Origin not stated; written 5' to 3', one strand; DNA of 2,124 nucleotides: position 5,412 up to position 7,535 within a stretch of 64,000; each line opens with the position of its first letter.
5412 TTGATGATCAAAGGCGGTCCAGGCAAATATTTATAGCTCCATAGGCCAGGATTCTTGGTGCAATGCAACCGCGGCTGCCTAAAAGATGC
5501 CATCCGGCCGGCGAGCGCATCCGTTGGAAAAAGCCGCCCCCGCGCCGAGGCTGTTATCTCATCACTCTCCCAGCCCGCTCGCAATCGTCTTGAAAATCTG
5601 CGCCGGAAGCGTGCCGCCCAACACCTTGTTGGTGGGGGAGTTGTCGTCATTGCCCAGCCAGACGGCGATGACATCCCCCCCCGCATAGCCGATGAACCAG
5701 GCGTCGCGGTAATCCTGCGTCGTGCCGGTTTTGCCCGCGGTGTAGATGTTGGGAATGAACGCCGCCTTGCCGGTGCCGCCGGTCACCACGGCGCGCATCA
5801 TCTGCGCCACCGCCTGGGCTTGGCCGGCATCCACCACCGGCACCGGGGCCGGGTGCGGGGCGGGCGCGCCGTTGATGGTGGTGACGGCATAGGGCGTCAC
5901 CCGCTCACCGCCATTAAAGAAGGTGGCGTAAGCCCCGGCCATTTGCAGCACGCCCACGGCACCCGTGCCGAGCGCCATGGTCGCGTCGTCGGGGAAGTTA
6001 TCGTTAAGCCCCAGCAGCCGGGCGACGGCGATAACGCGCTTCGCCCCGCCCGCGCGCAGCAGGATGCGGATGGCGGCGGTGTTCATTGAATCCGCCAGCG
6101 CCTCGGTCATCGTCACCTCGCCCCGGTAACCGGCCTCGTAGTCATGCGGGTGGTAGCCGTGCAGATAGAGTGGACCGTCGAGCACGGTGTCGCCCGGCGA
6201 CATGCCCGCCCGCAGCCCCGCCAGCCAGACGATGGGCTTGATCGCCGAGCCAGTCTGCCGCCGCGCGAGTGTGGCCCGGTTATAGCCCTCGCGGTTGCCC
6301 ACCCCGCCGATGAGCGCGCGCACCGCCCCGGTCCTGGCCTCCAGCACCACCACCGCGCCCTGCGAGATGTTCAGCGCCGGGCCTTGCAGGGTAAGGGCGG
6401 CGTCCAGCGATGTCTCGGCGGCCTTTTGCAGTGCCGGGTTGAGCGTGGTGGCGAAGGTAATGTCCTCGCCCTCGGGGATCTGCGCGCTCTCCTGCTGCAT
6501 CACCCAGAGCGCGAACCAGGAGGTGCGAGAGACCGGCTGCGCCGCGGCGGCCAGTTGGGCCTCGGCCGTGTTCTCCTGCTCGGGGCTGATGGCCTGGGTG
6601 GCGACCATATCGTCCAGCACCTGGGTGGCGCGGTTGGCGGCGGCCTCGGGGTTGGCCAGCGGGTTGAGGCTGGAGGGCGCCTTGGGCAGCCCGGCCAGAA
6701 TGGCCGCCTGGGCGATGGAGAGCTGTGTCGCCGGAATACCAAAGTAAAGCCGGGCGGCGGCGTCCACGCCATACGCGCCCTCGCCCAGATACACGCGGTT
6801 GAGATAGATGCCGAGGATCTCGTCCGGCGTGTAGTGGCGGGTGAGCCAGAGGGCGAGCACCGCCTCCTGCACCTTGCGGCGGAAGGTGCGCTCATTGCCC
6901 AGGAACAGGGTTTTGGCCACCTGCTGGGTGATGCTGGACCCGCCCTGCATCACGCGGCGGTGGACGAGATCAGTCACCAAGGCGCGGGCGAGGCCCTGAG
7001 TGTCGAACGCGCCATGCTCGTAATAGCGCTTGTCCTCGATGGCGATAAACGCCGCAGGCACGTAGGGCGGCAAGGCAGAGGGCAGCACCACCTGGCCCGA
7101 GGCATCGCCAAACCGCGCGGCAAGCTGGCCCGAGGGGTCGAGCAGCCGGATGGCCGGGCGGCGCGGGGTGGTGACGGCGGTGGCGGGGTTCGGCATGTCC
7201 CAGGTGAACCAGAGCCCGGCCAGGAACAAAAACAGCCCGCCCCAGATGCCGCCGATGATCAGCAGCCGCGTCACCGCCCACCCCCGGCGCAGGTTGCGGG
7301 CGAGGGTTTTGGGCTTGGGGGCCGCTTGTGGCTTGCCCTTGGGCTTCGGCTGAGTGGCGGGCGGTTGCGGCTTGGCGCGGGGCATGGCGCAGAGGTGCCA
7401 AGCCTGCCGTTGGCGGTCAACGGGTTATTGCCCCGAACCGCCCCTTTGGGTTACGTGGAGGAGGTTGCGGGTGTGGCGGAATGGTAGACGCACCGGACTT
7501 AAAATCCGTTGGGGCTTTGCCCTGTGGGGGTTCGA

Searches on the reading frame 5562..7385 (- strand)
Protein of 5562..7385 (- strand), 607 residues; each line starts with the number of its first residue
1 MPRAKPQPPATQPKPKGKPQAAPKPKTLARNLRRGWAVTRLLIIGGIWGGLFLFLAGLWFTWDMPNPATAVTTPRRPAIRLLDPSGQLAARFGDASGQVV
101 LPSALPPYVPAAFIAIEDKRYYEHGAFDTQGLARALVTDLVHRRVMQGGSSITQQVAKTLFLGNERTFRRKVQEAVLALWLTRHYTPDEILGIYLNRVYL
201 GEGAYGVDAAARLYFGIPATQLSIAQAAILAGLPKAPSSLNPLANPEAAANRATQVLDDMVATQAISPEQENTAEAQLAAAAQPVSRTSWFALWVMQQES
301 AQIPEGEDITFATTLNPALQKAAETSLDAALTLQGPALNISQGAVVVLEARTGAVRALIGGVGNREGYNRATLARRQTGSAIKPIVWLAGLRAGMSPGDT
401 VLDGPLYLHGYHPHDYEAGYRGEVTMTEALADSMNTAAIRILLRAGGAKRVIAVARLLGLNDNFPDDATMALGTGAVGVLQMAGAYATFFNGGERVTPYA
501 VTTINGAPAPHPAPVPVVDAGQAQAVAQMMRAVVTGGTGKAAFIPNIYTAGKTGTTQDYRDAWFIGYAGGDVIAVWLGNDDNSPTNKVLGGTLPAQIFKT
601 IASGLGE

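Call 68: search_protein_families(library=pfam, proteins=[window:5562-7385:-], max_evalue=0.00001)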
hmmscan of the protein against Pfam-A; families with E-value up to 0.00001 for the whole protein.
window:5562-7385:- (607 aa): 2 families
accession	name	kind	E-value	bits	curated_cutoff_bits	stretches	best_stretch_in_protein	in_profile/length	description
PF00912.28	Transgly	-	2.2e-58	197.1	27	1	88-260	4-177/178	Transglycosylase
PF00905.27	Transpeptidase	-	3.8e-33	115.4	22.1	1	343-601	1-297/299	Penicillin binding protein transpeptidase domain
